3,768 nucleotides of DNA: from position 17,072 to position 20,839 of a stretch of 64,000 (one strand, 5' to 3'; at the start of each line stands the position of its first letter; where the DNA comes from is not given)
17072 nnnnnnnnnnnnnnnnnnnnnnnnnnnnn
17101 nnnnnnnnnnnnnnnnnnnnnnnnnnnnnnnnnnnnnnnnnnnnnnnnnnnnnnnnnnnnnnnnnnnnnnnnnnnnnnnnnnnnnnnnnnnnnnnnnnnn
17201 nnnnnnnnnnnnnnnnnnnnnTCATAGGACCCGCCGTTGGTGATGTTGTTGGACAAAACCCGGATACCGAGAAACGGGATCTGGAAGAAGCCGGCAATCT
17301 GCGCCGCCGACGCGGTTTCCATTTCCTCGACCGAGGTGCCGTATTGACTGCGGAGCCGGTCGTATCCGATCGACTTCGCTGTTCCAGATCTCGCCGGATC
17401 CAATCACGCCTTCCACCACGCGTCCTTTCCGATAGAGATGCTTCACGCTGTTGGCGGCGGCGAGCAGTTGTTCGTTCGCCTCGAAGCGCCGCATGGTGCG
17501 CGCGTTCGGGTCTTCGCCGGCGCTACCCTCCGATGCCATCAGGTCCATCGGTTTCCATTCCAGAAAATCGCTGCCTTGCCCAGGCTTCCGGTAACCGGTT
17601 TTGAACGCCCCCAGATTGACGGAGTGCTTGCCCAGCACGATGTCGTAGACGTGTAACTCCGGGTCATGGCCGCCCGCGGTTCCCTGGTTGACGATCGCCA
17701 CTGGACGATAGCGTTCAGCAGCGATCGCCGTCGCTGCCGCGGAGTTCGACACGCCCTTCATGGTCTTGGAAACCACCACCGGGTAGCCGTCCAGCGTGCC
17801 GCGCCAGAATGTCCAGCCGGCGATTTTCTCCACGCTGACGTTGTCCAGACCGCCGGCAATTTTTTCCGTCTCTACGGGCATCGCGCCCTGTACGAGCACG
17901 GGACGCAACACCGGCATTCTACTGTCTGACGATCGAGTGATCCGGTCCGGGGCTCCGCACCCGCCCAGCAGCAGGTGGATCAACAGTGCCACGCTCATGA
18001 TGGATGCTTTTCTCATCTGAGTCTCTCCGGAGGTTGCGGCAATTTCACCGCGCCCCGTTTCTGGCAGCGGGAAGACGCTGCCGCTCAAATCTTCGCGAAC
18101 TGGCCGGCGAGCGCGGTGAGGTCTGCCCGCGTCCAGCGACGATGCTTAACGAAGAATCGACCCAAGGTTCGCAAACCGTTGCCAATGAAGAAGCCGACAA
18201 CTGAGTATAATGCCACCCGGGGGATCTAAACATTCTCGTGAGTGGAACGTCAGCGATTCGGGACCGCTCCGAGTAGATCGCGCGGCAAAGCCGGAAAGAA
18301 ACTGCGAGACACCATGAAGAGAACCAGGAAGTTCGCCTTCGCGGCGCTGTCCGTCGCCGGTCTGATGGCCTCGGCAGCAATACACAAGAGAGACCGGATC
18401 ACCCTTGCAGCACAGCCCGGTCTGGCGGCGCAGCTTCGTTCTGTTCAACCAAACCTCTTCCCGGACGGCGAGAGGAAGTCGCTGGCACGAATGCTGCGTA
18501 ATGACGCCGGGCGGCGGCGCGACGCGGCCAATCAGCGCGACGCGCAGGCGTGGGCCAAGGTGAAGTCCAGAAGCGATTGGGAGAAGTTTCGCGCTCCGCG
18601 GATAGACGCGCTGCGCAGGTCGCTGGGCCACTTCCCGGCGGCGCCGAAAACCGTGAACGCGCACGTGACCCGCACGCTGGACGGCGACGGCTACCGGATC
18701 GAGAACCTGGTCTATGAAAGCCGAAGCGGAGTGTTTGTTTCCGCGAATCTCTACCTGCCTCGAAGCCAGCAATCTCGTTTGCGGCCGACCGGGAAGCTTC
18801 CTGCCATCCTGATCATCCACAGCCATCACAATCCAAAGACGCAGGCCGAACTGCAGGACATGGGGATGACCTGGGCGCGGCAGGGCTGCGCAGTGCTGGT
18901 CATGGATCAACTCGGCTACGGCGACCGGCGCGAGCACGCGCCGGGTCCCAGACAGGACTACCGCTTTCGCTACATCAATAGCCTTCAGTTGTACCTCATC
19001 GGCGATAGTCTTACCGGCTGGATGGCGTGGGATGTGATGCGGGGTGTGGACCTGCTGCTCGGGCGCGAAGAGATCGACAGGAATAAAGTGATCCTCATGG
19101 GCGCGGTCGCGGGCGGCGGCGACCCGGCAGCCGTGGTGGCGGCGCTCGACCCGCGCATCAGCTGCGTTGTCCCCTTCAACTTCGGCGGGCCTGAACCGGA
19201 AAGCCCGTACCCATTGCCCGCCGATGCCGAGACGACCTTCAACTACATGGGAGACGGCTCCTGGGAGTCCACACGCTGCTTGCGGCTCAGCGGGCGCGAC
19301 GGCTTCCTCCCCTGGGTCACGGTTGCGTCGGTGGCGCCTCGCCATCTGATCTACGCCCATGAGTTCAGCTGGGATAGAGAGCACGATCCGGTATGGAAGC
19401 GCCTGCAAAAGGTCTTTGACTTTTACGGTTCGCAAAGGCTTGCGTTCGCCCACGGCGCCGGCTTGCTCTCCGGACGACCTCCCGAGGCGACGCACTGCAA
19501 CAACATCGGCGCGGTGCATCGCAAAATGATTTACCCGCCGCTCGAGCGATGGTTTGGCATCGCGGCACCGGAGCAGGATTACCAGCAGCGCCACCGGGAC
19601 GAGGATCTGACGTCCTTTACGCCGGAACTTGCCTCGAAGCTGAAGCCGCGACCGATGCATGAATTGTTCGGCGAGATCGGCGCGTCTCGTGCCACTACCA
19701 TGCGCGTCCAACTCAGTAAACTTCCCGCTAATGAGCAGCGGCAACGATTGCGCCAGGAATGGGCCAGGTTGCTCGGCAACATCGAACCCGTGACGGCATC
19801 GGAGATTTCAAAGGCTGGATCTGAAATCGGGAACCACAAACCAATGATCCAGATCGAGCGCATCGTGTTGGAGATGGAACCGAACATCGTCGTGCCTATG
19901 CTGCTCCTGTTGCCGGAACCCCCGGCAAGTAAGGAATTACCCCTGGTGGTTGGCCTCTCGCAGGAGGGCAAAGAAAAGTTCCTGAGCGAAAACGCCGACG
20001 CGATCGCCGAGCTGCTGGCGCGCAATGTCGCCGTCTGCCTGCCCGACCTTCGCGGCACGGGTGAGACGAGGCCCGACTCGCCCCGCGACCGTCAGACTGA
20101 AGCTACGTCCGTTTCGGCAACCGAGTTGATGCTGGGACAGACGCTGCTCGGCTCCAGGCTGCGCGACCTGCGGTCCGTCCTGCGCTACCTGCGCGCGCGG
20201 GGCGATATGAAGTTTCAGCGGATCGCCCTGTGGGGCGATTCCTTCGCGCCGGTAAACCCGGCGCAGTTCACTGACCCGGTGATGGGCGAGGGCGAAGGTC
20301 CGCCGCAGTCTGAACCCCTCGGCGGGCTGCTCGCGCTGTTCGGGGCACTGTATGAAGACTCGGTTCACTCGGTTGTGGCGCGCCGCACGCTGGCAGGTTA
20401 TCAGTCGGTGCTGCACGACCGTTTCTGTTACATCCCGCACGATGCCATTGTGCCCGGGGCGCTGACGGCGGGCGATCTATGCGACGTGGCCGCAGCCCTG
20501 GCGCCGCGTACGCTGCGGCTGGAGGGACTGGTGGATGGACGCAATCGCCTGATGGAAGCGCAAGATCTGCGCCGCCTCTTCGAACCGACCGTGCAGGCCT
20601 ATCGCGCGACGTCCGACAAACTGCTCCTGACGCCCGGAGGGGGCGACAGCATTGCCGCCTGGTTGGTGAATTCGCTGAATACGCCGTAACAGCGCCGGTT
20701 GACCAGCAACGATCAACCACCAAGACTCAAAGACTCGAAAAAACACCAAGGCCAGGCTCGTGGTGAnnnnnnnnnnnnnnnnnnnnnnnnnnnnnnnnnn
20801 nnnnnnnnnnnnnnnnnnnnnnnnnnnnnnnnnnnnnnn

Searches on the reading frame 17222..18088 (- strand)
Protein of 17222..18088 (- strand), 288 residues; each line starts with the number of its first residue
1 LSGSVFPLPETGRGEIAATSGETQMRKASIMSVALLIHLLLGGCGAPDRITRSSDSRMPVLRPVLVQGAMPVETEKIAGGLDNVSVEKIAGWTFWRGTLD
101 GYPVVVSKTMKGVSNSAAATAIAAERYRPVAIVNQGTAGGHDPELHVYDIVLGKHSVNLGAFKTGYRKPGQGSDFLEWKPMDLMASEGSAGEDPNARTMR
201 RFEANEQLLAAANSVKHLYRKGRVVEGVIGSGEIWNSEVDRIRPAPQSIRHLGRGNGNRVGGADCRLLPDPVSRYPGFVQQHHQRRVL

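Call 11: search_protein_families(library=pfam, proteins=[window:17222-18088:-])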
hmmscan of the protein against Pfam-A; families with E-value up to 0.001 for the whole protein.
window:17222-18088:- (288 aa): 1 family
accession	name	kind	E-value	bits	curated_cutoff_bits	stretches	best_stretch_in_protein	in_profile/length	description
PF01048.26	PNP_UDP_1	-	3.5e-24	85.9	25.1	1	64-239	2-157/233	Phosphorylase superfamily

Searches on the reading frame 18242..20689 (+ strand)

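Call 11: search_protein_families(library=pfam, proteins=[window:18242-20689:+])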
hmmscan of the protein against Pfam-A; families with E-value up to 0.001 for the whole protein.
window:18242-20689:+ (815 aa): 2 families
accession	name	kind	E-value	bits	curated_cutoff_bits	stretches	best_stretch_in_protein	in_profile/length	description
PF05448.18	AXE1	-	2.2e-05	23.8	21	1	155-311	58-205/321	Acetyl xylan esterase (AXE1)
PF12715.13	Abhydrolase_7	-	0.00015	21.6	21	0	195-310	139-253/388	Abhydrolase family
